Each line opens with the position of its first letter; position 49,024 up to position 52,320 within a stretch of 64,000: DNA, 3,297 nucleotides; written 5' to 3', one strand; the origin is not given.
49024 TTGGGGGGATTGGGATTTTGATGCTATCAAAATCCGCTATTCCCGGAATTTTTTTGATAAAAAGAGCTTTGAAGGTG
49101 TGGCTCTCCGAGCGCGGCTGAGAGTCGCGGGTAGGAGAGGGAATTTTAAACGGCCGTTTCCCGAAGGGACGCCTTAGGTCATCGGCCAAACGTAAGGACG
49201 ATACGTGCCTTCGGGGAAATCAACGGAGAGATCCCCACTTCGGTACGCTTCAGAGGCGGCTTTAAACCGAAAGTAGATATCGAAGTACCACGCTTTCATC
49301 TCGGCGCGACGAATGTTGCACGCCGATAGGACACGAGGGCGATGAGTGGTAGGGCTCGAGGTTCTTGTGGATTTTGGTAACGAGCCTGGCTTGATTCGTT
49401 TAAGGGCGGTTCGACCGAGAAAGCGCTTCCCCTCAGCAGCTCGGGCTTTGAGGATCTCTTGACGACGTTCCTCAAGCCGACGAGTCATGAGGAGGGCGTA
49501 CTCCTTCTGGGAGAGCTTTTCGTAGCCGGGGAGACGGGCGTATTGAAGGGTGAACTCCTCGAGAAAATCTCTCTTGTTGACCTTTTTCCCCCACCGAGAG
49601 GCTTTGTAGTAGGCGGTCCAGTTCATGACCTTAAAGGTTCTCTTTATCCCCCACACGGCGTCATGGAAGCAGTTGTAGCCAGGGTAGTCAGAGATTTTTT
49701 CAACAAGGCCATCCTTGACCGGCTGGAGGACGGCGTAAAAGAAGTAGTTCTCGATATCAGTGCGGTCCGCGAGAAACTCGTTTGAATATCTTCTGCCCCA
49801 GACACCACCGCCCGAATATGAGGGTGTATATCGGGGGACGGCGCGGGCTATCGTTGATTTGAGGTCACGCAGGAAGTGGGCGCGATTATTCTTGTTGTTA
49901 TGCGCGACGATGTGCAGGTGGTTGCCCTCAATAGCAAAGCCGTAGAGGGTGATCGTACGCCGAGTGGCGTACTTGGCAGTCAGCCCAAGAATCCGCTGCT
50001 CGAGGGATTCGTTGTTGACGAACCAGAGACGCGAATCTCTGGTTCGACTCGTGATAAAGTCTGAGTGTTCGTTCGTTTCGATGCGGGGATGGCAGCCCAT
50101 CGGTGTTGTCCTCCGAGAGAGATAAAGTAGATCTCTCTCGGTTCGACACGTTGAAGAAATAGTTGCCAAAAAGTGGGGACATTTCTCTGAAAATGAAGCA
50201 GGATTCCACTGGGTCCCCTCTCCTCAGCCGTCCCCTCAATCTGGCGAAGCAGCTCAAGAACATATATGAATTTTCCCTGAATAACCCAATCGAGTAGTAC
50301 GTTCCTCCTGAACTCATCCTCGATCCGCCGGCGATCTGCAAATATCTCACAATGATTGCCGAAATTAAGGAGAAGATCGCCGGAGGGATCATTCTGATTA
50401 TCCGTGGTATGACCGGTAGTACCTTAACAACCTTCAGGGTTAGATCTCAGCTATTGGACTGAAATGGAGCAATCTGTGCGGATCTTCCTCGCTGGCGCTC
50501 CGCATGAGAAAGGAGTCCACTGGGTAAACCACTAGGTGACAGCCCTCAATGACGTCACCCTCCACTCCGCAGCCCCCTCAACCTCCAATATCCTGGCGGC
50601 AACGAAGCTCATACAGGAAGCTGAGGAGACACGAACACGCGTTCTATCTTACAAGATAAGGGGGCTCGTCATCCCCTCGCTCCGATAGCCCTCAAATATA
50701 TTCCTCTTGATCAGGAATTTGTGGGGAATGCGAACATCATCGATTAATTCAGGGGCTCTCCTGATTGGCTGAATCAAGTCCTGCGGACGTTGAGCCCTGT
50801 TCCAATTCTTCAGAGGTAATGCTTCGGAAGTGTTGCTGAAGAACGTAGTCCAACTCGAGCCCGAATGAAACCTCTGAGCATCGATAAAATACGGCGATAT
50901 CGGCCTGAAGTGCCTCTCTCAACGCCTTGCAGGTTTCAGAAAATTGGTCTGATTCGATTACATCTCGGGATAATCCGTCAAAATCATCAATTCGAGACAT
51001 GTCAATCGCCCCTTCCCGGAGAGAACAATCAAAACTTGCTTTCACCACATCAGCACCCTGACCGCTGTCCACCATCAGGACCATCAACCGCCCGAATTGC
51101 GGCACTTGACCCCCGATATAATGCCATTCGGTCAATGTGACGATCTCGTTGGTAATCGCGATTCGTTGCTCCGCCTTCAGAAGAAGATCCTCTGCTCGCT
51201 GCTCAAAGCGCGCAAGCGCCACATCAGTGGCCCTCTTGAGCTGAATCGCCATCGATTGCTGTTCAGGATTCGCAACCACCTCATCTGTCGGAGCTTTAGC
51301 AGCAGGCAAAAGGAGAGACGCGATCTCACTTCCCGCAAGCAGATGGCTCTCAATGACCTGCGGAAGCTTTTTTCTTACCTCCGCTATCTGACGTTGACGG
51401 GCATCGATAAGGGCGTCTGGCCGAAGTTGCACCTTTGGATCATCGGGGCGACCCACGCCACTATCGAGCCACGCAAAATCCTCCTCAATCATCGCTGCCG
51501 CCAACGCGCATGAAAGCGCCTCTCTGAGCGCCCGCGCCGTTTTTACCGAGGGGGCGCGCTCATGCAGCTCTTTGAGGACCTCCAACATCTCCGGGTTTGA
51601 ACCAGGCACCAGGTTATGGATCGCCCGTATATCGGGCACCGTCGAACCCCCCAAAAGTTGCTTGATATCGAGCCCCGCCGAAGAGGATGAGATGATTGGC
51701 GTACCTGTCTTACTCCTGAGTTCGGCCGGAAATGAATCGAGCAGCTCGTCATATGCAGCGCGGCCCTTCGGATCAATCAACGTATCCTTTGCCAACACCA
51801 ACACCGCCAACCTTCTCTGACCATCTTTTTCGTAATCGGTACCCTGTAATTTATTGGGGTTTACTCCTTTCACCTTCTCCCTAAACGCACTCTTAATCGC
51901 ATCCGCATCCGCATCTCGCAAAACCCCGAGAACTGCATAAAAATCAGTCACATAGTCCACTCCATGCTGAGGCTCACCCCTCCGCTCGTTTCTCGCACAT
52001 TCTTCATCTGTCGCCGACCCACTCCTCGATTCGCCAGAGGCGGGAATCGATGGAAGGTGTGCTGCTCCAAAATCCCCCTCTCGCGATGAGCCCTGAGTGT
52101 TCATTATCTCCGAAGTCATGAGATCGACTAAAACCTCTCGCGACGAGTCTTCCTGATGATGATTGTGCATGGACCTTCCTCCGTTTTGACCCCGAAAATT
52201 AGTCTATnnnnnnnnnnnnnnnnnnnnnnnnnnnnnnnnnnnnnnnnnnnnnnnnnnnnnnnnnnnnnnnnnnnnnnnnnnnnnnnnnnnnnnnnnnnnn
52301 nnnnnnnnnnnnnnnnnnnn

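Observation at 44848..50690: Recombination-scarred locus: a 991-aa orphan gene, three copies of its terminal ~45 bp, an IS200-like transposase gene, and a deleted paralogous 3' fragment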

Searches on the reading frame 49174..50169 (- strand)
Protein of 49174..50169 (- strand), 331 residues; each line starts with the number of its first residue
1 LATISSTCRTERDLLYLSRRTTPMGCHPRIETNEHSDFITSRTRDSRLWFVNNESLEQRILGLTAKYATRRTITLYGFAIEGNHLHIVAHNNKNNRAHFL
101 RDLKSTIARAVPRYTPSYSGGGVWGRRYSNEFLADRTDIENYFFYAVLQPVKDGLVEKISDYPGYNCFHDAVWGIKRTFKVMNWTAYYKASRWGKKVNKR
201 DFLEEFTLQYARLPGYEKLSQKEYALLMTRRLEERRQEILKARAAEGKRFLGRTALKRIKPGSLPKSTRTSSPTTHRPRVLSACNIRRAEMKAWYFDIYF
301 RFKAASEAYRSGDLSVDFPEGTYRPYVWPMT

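Call 3: search_protein_families(library=pfam, proteins=[window:49174-50169:-], max_evalue=0.1)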
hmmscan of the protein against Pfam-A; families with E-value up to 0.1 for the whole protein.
window:49174-50169:- (331 aa): 1 family
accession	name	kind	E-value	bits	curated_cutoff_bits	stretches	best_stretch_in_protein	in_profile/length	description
PF01797.21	Y1_Tnp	-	9.1e-05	23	23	1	51-130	20-103/121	Transposase IS200 like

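Call 18: find_encoding_contigs(protein=window:49174-50169:-, flank=5000, max_places=10)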
Protein window:49174-50169:- (331 aa): no gene with exactly this product is on record in the collection.

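Call 19: find_encoding_contigs(protein=window:49174-50100:-, flank=5000, max_places=10)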
Protein window:49174-50100:- (308 aa): 15 contigs read that carry it; 10 places shown.
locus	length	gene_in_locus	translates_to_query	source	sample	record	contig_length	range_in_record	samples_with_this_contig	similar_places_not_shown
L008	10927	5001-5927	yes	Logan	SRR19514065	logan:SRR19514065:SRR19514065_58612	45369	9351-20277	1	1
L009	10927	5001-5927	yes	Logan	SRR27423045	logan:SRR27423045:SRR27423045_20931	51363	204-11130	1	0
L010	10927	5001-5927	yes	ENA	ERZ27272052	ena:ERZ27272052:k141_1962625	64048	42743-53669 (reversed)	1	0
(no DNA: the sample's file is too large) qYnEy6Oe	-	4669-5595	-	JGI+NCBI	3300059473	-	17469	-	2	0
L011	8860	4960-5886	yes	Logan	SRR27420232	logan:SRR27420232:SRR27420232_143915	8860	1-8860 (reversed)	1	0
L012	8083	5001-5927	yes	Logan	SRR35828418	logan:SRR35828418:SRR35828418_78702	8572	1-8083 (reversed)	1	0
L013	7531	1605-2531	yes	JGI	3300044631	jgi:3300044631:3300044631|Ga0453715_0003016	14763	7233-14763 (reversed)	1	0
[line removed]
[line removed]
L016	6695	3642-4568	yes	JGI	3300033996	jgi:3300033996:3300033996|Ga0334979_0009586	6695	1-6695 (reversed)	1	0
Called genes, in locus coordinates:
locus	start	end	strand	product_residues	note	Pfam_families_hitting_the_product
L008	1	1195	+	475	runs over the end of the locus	PF00875:DNA_photolyase, PF03441:FAD_binding_7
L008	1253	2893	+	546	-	PF02878:PGM_PMM_I, PF02879:PGM_PMM_II, PF02880:PGM_PMM_III, PF00408:PGM_PMM_IV (faint)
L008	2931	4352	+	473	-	PF00226:DnaJ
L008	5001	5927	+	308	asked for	-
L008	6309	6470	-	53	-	-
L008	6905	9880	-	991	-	-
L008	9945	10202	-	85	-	-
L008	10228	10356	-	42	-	-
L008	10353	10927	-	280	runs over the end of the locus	PF12146:Hydrolase_4, PF00561:Abhydrolase_1, PF00975:Thioesterase (weak), PF12697:Abhydrolase_6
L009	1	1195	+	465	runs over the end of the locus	?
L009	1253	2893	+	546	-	PF02878:PGM_PMM_I, PF02879:PGM_PMM_II, PF02880:PGM_PMM_III, PF00408:PGM_PMM_IV (faint)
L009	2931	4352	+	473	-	PF00226:DnaJ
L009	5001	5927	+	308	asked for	-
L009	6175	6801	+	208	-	-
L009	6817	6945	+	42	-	-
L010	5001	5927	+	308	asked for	-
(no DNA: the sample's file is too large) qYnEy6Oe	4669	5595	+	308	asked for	-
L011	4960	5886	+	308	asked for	-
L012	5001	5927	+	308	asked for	-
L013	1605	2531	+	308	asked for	-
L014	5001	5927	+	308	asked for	-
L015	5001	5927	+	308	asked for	-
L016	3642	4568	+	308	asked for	-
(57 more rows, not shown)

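Call 20: search_protein_families(library=ncbifam, proteins=[window:49174-50100:-], max_evalue=0.1)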
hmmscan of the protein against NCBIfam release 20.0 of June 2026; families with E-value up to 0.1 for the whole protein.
window:49174-50100:- (308 aa): 1 family
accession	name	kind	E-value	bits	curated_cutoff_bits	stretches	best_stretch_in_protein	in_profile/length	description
NF047646.1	REP_Tyr_transpos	equivalog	4.8e-15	55.7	80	1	6-140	4-144/146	REP-associated tyrosine transposase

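Call 21: search_solved_structures(query=window:49174-50100:-, max_evalue=1, show_alignments=2)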
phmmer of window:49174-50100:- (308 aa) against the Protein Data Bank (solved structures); distinct sequences matched with E-value up to 1: 1.
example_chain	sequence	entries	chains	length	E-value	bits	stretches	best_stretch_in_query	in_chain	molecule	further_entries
4er8_A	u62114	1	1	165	0.012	18.2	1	90-149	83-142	TnpArep for protein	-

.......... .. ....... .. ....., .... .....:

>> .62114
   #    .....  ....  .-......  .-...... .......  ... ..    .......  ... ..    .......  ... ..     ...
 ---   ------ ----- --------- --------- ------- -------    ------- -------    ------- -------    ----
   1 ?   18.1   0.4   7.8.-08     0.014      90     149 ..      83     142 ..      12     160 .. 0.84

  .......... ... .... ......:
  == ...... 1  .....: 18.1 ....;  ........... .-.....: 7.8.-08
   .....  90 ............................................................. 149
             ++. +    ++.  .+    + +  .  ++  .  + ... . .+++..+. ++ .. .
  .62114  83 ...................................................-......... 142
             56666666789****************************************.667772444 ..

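Call 37: find_homologous_proteins(query=window:49174-50100:-, max_evalue=1e-10)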
Query window:49174-50100:- (308 aa): 587 proteins with E <= 1e-10 among 1503 candidates; the best 120 are listed.
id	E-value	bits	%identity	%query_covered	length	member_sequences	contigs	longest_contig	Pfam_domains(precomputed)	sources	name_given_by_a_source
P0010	4.6e-184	629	88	99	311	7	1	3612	PF01797.22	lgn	-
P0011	3.8e-181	619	87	100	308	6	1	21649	-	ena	-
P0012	3.0e-176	603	84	100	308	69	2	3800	-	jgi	jgi:hypothetical protein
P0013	1.5e-165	568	83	96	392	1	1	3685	-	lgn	-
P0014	3.5e-148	511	72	99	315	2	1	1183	PF01797.22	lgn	-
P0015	1.8e-147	509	70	100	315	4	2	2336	PF01797.22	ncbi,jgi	jgi:hypothetical protein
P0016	8.3e-147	507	71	100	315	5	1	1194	PF01797.22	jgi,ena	jgi:REP element-mobilizing transposase RayT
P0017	2.4e-146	505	69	100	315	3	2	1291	PF01797.22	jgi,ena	jgi:REP element-mobilizing transposase RayT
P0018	1.4e-139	483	70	99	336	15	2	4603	-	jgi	jgi:REP element-mobilizing transposase RayT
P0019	1.0e-134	467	66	99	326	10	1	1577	PF01797.22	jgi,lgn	jgi:REP element-mobilizing transposase RayT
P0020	5.5e-134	464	66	99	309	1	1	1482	PF01797.22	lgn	-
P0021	1.7e-132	460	65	99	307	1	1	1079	-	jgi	jgi:hypothetical protein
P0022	1.7e-131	456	63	100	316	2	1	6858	PF01797.22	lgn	-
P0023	4.0e-131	455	66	98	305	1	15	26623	PF01797.22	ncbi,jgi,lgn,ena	jgi:hypothetical protein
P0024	2.0e-130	453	63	100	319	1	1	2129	-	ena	-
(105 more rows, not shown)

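Call 38: find_encoding_contigs(protein=P0011, flank=6000, max_places=6)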
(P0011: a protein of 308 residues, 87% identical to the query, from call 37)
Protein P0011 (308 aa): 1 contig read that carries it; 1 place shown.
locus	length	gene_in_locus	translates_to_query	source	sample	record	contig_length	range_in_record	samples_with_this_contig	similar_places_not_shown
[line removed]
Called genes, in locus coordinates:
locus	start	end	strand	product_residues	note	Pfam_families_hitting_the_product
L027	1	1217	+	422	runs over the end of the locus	PF01512:Complex1_51K, PF22461:SLBB_2, PF10589:NADH_4Fe-4S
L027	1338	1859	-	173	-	-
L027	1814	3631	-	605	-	PF02543:Carbam_trans_N, PF16861:Carbam_trans_C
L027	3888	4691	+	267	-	PF00535:Glycos_transf_2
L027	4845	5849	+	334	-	PF08240:ADH_N, PF00107:ADH_zinc_N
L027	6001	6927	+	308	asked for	-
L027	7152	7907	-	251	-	-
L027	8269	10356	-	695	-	-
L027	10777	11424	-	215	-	?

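Call 39: find_encoding_contigs(protein=P0012, flank=4000, max_places=8)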
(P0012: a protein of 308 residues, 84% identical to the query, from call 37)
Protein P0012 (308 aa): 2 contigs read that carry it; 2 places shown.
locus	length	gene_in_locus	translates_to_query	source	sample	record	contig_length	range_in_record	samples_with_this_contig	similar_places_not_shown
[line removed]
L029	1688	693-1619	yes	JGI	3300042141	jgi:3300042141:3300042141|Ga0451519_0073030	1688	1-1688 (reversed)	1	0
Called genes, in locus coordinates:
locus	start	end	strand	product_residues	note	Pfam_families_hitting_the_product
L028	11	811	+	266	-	PF00587:tRNA-synt_2b, PF03129:HGTP_anticodon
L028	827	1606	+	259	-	PF03167:UDG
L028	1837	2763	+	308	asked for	-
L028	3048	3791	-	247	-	-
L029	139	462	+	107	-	PF03167:UDG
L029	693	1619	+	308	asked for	-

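Call 40: find_encoding_contigs(protein=P0010, flank=4000, max_places=6)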
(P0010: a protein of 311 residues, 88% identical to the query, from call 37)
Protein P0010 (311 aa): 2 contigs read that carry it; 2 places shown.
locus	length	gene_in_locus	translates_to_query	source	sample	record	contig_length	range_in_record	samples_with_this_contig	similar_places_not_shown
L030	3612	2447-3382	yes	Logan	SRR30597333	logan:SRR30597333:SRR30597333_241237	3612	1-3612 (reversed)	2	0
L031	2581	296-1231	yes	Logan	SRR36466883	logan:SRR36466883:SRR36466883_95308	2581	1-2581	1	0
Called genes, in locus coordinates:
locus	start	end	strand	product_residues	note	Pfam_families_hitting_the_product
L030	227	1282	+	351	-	PF17761:DUF1016_N, PF06250:YhcG_C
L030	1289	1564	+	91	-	-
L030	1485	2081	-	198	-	PF13338:AbiEi_4, PF17194:AbiEi_3_N (faint)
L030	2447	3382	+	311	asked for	PF01797:Y1_Tnp (faint)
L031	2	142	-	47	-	?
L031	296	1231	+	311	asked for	PF01797:Y1_Tnp (faint)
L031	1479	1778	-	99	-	PF01863:YgjP-like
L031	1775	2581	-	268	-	?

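Call 54: search_protein_families(library=padloc, proteins=[L027:7152-7907:-, L027:8269-10356:-], max_evalue=0.01)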
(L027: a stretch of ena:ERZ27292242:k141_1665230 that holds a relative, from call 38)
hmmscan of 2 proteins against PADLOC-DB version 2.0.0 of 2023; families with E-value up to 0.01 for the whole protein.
L027:7152-7907:- (251 aa): 0 families

L027:8269-10356:- (695 aa): 0 families

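Call 106: find_encoding_contigs(protein=P0023, flank=3000, max_places=10)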
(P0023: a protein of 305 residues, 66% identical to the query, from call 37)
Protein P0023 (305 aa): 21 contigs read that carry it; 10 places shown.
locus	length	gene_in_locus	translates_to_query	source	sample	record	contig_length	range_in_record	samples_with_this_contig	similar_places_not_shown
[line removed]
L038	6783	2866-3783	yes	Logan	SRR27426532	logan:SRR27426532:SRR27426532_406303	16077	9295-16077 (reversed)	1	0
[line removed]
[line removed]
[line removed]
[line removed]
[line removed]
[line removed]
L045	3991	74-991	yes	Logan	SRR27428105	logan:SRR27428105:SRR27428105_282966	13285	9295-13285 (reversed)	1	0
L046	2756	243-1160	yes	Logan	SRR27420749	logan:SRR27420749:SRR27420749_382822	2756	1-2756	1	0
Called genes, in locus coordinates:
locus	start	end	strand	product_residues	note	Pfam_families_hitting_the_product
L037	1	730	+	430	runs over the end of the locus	PF00275:EPSP_synthase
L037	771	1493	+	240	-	-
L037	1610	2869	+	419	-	PF00109:ketoacyl-synt, PF02801:Ketoacyl-synt_C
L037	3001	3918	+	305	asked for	PF01797:Y1_Tnp (weak)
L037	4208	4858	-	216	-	PF00730:HhH-GPD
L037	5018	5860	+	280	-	-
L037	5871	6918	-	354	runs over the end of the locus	PF00933:Glyco_hydro_3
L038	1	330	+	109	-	?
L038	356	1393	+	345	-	PF00294:PfkB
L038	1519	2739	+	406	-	-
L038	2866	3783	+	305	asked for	PF01797:Y1_Tnp (weak)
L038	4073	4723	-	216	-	PF00730:HhH-GPD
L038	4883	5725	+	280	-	-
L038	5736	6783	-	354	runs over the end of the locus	PF00933:Glyco_hydro_3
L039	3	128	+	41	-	?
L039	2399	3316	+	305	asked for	PF01797:Y1_Tnp (weak)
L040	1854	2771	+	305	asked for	PF01797:Y1_Tnp (weak)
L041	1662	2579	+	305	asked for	PF01797:Y1_Tnp (weak)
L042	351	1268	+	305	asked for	PF01797:Y1_Tnp (weak)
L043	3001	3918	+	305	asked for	PF01797:Y1_Tnp (weak)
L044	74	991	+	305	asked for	PF01797:Y1_Tnp (weak)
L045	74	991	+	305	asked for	PF01797:Y1_Tnp (weak)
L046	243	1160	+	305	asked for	PF01797:Y1_Tnp (weak)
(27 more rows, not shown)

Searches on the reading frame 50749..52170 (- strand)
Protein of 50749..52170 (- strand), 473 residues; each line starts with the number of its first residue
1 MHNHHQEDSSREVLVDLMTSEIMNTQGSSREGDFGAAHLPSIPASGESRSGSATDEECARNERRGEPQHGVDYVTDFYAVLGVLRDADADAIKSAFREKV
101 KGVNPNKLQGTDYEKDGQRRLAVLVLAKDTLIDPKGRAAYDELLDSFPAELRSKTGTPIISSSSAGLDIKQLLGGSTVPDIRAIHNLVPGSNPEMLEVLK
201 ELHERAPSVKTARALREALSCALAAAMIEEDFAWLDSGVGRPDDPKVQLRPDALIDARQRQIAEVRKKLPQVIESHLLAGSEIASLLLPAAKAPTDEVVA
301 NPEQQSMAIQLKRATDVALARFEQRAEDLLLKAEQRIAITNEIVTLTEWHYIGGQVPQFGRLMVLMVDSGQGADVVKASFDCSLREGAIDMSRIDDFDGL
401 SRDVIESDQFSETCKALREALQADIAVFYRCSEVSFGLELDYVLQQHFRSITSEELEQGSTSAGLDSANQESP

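Call 3: search_protein_families(library=pfam, proteins=[window:50749-52170:-], max_evalue=0.1)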
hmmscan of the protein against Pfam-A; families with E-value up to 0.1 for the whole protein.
window:50749-52170:- (473 aa): 1 family
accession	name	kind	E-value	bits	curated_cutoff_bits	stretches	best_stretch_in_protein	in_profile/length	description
PF00226.36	DnaJ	-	2.9e-09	37.3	27.8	1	76-141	1-63/63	DnaJ domain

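Call 20: search_protein_families(library=ncbifam, proteins=[window:50749-52170:-], max_evalue=0.1)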
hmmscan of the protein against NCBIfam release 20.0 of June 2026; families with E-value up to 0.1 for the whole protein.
window:50749-52170:- (473 aa): 15 families
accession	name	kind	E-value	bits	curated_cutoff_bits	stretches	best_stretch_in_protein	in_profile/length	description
TIGR02349.1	DnaJ_bact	equivalog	2.3e-09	37.1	377.2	1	76-147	1-69/354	molecular chaperone DnaJ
NF008035.0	PRK10767.1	subfamily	1.5e-06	27.5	338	1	75-142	4-68/374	molecular chaperone DnaJ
NF037946.1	terminal_TopJ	equivalog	5.3e-06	25.2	300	1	76-141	6-67/810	terminal organelle assembly protein TopJ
NF010871.0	PRK14278.1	equivalog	1.8e-05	23.8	502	1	75-160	3-82/378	molecular chaperone DnaJ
NF010872.0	PRK14279.1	equivalog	1.9e-05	24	556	1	75-146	9-77/394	molecular chaperone DnaJ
NF010885.0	PRK14292.1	equivalog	2.5e-05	23.4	585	1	75-144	2-67/371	chaperone protein DnaJ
TIGR03835.1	termin_org_DnaJ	equivalog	2.6e-05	22.8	512.25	1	76-142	3-65/871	terminal organelle assembly protein TopJ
NF050028.1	CldAdptActJ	equivalog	4.1e-05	24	150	1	76-140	3-69/93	cold adaptation protein ActJcold adaptation protein ActJ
NF010894.0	PRK14301.1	equivalog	0.00011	21.4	548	1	75-142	4-68/373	chaperone protein DnaJ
NF007618.0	PRK10266.1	equivalog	0.0027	17.2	403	1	75-144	4-69/306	curved DNA-binding protein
NF010892.0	PRK14299.1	equivalog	0.011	15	392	1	75-143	4-68/291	chaperone protein DnaJ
NF006948.0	PRK09430.1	equivalog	0.012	15.3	162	1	67-110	192-235/267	co-chaperone DjlA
NF010874.0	PRK14281.1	equivalog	0.012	14.7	619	1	75-141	3-66/397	chaperone protein DnaJ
TIGR03319.1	RNase_Y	equivalog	0.063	11.8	454.35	1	253-339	111-197/514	ribonuclease Y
NF042973.1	ADPpolyPPhtase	equivalog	0.088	12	450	0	70-121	49-100/285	ADP-polyphosphate phosphotransferase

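Call 54: search_protein_families(library=padloc, proteins=[window:50749-52170:-], max_evalue=0.01)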
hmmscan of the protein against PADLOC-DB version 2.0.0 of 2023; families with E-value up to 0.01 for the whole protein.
window:50749-52170:- (473 aa): 0 families
